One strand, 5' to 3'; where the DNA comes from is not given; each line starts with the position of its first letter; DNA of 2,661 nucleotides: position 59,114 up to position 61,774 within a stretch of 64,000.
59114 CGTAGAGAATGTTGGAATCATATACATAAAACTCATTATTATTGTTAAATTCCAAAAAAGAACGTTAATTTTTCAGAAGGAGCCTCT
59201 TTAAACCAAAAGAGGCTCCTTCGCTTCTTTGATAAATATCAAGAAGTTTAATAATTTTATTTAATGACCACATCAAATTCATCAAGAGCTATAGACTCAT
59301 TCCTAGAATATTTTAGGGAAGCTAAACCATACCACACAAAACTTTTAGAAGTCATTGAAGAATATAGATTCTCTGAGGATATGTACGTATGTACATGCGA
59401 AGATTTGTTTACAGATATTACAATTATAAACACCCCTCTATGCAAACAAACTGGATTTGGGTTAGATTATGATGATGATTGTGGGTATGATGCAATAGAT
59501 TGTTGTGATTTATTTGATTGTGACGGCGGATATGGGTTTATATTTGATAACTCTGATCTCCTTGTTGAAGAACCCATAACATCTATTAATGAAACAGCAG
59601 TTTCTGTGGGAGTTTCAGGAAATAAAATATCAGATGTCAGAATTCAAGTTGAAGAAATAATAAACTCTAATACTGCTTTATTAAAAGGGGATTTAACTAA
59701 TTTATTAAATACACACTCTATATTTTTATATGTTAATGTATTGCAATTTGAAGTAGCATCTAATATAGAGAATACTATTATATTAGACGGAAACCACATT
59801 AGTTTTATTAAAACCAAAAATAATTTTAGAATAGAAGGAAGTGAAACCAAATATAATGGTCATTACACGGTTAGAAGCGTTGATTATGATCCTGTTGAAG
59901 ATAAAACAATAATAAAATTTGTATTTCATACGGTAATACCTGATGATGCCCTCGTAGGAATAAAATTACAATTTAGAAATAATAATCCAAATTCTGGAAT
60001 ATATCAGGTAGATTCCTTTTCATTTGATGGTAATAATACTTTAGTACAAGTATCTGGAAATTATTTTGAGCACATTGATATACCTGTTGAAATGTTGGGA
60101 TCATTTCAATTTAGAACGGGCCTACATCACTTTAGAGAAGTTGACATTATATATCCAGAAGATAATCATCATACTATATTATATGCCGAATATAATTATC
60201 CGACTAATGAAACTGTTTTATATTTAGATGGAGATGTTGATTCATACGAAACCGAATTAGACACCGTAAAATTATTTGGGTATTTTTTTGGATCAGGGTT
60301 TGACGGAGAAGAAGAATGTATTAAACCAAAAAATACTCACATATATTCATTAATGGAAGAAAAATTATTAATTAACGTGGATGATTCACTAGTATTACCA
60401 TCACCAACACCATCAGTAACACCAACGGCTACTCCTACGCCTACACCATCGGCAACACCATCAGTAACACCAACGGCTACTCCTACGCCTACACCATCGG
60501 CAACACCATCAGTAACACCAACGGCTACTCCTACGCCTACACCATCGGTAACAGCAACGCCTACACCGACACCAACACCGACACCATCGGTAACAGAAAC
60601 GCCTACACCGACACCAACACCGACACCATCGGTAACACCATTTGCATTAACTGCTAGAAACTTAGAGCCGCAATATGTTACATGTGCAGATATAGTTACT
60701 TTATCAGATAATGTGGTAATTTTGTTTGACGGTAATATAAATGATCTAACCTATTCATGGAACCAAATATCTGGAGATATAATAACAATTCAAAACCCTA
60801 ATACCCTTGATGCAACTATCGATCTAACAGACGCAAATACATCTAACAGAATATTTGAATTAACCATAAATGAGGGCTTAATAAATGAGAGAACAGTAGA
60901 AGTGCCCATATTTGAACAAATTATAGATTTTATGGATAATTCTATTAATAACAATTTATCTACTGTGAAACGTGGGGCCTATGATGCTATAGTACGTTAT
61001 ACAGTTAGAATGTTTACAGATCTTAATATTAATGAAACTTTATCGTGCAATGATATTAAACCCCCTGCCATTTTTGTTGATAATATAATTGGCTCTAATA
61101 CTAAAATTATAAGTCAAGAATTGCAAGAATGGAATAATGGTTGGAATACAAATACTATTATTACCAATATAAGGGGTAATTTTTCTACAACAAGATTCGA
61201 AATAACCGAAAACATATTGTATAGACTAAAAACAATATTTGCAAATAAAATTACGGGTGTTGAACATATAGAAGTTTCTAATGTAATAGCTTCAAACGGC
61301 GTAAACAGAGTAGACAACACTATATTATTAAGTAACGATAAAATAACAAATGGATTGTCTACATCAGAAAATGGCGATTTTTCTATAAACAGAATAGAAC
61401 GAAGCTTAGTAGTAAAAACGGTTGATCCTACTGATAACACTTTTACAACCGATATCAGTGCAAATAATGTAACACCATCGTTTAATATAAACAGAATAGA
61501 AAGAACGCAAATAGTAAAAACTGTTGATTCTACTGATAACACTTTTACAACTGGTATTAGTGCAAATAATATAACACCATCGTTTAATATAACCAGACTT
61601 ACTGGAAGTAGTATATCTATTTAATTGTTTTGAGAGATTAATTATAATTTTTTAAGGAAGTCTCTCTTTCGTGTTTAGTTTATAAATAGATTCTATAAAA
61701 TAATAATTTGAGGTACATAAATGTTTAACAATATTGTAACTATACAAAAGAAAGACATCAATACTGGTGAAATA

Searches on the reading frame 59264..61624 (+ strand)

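Call 7: search_protein_families(library=pfam, proteins=[window:59264-61624:+], max_evalue=0.01)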
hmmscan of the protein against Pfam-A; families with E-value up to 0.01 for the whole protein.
window:59264-61624:+ (786 aa): 1 family
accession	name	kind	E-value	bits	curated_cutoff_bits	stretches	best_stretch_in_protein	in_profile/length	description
PF22352.2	K319L-like_PKD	-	0.0025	18.2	27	1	475-536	11-69/84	K319L-like, PKD domain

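Call 8: search_protein_families(library=phrogs, proteins=[window:59264-61624:+], max_evalue=0.001)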
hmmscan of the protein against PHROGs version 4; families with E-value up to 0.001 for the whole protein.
window:59264-61624:+ (786 aa): 1 family
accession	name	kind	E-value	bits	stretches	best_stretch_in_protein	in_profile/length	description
phrog_15511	-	unknown function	5.5e-06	26.7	1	379-464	212-296/511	-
